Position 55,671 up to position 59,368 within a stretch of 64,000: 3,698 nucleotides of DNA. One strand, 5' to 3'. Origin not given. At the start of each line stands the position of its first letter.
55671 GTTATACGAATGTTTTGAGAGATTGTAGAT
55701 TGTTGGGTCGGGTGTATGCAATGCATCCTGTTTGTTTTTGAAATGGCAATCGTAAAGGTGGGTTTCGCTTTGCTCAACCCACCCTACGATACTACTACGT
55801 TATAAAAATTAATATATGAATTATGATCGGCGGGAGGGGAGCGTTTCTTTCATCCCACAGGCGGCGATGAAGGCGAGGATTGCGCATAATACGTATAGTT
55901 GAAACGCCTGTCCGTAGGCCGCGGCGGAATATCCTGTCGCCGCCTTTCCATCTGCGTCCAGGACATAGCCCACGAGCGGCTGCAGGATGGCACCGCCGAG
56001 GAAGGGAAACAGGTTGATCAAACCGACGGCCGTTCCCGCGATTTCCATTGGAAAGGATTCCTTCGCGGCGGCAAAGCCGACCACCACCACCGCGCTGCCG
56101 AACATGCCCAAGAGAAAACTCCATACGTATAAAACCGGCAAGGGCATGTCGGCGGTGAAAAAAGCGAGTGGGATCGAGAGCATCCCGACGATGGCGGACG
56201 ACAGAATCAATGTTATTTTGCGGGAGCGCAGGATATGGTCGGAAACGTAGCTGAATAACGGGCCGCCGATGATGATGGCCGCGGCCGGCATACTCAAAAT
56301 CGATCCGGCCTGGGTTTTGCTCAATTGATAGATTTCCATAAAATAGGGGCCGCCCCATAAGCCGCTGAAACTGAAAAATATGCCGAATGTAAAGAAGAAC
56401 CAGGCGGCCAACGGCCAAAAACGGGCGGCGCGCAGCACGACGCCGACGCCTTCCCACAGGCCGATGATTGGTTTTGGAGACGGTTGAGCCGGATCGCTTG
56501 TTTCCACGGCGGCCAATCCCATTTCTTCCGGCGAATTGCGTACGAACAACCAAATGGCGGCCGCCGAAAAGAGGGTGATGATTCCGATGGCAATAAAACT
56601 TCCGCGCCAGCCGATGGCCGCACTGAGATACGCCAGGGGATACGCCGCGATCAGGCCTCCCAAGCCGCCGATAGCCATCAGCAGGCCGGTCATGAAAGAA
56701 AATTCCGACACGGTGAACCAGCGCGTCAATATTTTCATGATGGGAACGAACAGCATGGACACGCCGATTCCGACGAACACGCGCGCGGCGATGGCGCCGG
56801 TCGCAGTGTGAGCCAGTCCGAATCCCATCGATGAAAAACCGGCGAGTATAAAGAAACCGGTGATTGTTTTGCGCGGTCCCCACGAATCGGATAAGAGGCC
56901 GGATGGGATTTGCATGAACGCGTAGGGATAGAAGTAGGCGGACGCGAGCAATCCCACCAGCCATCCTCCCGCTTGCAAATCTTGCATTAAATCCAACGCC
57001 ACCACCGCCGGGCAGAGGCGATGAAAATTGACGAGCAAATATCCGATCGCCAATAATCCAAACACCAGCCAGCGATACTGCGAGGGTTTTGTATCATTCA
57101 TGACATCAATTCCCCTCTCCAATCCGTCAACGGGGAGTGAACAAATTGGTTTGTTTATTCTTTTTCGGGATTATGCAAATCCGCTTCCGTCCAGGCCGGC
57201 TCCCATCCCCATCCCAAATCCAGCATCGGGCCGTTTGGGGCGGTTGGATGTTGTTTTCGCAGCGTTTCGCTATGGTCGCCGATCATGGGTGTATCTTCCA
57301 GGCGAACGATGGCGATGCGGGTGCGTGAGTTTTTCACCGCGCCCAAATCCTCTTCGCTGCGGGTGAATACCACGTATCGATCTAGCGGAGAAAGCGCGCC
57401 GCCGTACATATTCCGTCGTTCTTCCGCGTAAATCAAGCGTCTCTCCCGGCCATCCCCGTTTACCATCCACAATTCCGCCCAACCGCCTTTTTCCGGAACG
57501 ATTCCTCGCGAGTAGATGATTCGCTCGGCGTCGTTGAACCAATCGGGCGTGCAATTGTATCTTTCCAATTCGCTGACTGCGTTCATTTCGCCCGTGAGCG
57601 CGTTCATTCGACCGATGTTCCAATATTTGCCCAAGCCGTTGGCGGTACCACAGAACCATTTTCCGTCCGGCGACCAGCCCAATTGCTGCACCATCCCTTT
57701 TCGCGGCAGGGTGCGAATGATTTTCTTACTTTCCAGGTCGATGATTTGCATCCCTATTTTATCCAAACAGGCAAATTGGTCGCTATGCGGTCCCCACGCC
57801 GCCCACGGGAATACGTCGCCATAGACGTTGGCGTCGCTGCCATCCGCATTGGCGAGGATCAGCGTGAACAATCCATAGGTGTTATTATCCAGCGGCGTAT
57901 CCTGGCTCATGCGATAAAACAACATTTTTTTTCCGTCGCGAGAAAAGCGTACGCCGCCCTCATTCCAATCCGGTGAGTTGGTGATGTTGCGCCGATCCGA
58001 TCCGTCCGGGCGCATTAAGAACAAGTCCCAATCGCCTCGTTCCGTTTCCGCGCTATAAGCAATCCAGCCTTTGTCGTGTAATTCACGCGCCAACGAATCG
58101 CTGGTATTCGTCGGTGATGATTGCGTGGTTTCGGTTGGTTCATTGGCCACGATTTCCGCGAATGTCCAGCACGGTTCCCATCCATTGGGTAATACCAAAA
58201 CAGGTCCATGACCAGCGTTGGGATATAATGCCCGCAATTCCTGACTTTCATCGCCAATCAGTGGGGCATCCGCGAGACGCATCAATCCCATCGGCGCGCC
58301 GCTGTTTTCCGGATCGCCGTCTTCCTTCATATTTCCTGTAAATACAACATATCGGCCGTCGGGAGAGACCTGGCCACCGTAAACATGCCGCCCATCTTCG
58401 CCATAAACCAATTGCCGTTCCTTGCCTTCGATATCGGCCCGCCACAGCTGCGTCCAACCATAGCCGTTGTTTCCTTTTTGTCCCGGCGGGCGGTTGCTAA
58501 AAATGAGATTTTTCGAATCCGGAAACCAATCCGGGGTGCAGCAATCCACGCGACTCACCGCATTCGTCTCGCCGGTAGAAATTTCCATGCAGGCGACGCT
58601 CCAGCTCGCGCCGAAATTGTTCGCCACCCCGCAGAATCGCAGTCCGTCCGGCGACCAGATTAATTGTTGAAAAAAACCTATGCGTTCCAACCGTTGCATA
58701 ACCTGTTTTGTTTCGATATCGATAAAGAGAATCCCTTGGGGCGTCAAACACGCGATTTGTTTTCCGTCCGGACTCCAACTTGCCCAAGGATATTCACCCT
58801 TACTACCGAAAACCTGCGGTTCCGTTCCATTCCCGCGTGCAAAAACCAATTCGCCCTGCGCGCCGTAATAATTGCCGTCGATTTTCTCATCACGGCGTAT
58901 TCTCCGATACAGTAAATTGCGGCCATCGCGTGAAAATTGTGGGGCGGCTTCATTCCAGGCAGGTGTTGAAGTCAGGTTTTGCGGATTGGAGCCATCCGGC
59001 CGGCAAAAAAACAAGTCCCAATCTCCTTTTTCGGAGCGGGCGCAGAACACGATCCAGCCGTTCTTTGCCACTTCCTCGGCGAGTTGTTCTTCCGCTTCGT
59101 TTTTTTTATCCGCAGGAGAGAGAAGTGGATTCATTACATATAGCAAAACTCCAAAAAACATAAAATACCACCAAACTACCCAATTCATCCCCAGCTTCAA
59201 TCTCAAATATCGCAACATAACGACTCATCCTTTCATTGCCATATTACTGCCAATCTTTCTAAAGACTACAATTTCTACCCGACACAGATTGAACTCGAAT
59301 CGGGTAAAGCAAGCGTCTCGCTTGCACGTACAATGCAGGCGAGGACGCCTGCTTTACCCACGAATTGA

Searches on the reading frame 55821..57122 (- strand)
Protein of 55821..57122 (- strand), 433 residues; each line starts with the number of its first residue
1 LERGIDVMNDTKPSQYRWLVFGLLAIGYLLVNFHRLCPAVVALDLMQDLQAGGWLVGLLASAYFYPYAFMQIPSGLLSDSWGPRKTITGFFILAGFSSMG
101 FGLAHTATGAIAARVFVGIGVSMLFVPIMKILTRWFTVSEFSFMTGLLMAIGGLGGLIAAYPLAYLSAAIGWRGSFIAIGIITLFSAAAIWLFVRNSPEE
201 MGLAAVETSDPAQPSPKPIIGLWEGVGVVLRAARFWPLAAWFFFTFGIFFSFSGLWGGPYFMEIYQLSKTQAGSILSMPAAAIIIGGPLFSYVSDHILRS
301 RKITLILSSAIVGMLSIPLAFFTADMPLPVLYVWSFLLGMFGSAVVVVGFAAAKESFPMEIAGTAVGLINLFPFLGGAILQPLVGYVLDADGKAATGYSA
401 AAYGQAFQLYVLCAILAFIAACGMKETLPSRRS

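Call 8: search_protein_families(library=pfam, proteins=[window:55821-57122:-], max_evalue=0.01)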
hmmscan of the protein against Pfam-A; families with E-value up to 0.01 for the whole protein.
window:55821-57122:- (433 aa): 1 family
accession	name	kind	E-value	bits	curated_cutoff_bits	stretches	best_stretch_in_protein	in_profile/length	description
PF07690.21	MFS_1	-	1.4e-55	189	33.4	2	25-379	2-345/347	Major Facilitator Superfamily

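Call 14: find_encoding_contigs(protein=window:55821-57122:-, flank=10000, max_places=10)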
Protein window:55821-57122:- (433 aa): no gene with exactly this product is on record in the collection.

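Call 23: find_homologous_proteins(query=window:55821-57101:-, max_evalue=1e-30)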
Query window:55821-57101:- (426 aa): 1842 proteins with E <= 1e-30 among 8000 candidates; the best 120 are listed.
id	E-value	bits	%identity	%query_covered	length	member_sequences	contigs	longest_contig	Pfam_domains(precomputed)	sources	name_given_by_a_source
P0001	2.4e-272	922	100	100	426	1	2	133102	PF07690.22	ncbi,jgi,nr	ncbi:MAG: MFS transporter [Candidatus Omnitrophota bacterium]|jgi:sugar phosphate permease|nr:MAG: M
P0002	1.2e-182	626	70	99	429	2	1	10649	PF07690.22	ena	-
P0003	8.9e-182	623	68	98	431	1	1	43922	PF07690.22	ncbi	-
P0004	1.6e-181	623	69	100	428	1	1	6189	PF00083.31,PF07690.22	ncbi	-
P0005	3.9e-179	615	68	100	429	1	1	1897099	PF07690.22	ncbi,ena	-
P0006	1.6e-173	596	65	99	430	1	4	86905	PF01306.26,PF07690.22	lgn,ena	-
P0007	1.8e-173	596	69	97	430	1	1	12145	PF07690.22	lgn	-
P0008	2.3e-173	596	65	99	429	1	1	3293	PF00083.31,PF07690.22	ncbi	-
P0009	1.1e-171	590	64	99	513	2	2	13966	PF07690.22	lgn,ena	-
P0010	1.2e-171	590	66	98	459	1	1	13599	PF07690.22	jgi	-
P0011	2.4e-171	589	65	99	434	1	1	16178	PF07690.22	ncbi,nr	ncbi:MAG: MFS transporter [Candidatus Omnitrophica bacterium]|nr:MFS transporter [Candidatus Omnitro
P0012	4.8e-171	588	65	99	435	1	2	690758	PF07690.22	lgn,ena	-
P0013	1.3e-170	587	66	98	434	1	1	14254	PF07690.22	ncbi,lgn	-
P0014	7.3e-170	584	68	99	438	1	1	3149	PF07690.22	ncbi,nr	ncbi:MAG: MFS transporter [Thermodesulfobacteriota bacterium]|nr:MFS transporter [Thermodesulfobacte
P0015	1.1e-169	583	69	98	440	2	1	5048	PF07690.22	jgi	-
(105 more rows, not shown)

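Call 24: find_encoding_contigs(protein=P0005, flank=8000, max_places=3)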
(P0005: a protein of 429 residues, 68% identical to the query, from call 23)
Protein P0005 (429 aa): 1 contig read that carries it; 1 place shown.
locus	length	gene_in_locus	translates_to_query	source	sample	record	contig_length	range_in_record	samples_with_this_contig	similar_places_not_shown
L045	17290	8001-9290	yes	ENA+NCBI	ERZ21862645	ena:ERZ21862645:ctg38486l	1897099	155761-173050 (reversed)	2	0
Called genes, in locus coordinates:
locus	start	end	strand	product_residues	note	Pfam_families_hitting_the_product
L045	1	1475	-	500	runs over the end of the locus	PF01875:Memo, PF01871:AMMECR1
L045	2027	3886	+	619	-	PF02321:OEP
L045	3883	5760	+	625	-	PF25989:YknX_C (faint), PF25954:Beta-barrel_RND_2 (faint), PF25990:Beta-barrel_YknX, PF25975:CzcB_C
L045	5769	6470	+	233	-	PF02463:SMC_N (faint), PF00005:ABC_tran, PF13304:AAA_21 (faint)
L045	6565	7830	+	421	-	PF12704:MacB_PCD, PF02687:FtsX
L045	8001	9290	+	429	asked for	PF07690:MFS_1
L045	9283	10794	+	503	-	PF00657:Lipase_GDSL (faint), PF13472:Lipase_GDSL_2 (faint)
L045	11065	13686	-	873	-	PF24758:LRR_At5g56370 (faint), PF12799:LRR_4 (weak), PF16130:DUF4842 (weak)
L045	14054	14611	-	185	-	PF00857:Isochorismatase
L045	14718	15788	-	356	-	-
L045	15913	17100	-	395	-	PF13579:Glyco_trans_4_4, PF13439:Glyco_transf_4, PF00534:Glycos_transf_1, PF13692:Glyco_trans_1_4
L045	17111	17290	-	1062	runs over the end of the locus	PF13231:PMT_2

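Call 25: find_encoding_contigs(protein=P0003, flank=8000, max_places=3)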
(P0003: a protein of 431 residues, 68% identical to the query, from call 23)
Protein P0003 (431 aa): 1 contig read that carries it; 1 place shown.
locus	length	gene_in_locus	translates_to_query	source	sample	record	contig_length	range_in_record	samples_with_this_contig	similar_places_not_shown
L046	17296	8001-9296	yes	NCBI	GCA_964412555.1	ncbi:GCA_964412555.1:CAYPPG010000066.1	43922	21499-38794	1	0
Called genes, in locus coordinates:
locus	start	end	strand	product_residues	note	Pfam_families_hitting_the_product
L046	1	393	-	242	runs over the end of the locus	-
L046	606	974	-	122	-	-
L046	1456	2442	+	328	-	PF04055:Radical_SAM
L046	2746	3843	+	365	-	PF01926:MMR_HSR1, PF06071:YchF-GTPase_C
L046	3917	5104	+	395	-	PF01476:LysM (faint), PF01551:Peptidase_M23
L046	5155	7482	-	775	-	PF23381:Beta-prop_IFT122_1st, PF23414:Beta-prop_EML_2, PF24807:WD40_CDC20-Fz, PF24814:WD40_Prp19, PF25173:Beta-prop_WDR3_1st, PF25174:Beta-prop_THOC3, PF25175:Beta-prop_WDR5, PF24807:WD40_CDC20-Fz, +87 more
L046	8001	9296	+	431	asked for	PF07690:MFS_1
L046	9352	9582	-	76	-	-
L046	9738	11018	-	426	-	PF01408:GFO_IDH_MocA, PF02894:GFO_IDH_MocA_C, PF22725:GFO_IDH_MocA_C3 (weak)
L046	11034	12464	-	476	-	-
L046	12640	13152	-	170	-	PF09055:Sod_Ni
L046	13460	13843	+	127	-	PF03965:Penicillinase_R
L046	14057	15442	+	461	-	PF13715:CarbopepD_reg_2 (faint), PF23193:NOMO_3rd (faint), PF22904:NOMO1-like_2nd (weak), PF13620:CarboxypepD_reg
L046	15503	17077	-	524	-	PF01841:Transglut_core, PF13471:Transglut_core3 (weak)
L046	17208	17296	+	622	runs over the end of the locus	PF00884:Sulfatase, PF01663:Phosphodiest, PF16347:SGSH_C, PF13414:TPR_11, PF13432:TPR_16, PF14559:TPR_19 (weak), PF23914:TPR_CcmH_CycH, PF14559:TPR_19, +15 more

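Call 26: find_encoding_contigs(protein=P0001, flank=10000, max_places=5)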
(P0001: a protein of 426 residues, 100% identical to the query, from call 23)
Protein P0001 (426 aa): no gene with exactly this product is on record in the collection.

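Call 52: find_encoding_contigs(protein=P0002, flank=10000, max_places=3)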
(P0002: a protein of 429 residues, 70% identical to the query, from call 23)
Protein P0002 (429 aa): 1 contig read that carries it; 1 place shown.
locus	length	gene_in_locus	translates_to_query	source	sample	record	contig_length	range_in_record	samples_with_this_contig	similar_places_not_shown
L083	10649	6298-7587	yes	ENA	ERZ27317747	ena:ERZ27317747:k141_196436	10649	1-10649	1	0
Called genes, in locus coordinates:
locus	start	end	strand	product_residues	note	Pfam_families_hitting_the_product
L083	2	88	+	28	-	?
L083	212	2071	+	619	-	PF02321:OEP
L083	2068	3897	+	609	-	PF25954:Beta-barrel_RND_2 (weak), PF25990:Beta-barrel_YknX, PF25975:CzcB_C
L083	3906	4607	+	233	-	PF02463:SMC_N (faint), PF00005:ABC_tran, PF13304:AAA_21 (faint)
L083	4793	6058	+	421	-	PF12704:MacB_PCD, PF02687:FtsX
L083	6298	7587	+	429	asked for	PF07690:MFS_1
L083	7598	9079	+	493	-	PF00657:Lipase_GDSL (faint), PF13472:Lipase_GDSL_2 (faint)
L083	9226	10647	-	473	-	?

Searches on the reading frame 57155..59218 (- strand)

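Call 8: search_protein_families(library=pfam, proteins=[window:57155-59218:-], max_evalue=0.01)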
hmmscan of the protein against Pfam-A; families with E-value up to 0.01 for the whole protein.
window:57155-59218:- (687 aa): 7 families
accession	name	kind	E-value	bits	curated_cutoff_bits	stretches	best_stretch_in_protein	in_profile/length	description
PF07676.18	PD40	-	1.8e-16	60.1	20.9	0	410-437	2-28/38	WD40-like Beta Propeller Repeat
PF25174.1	Beta-prop_THOC3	-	4.5e-07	29.6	305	1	136-196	84-145/272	THOC3 beta-propeller domain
PF02897.21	Peptidase_S9_N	-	8.4e-06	25.2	24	1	190-294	133-246/414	Prolyl oligopeptidase, N-terminal beta-propeller domain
PF00400.38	WD40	-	0.00072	20.5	27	0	501-534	4-39/39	WD domain, G-beta repeat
PF25168.1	Beta-prop_WDR36-Utp21_2nd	-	0.0011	18.7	84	1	484-525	216-258/335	WDR36/Utp21 second beta-propeller domain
PF16819.11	DUF5074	-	0.0058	16.2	27.2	0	482-546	157-219/353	Domain of unknown function (DUF5074)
PF00930.27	DPPIV_N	-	0.0068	15.6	22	0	492-522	27-57/354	Dipeptidyl peptidase IV (DPP IV) N-terminal region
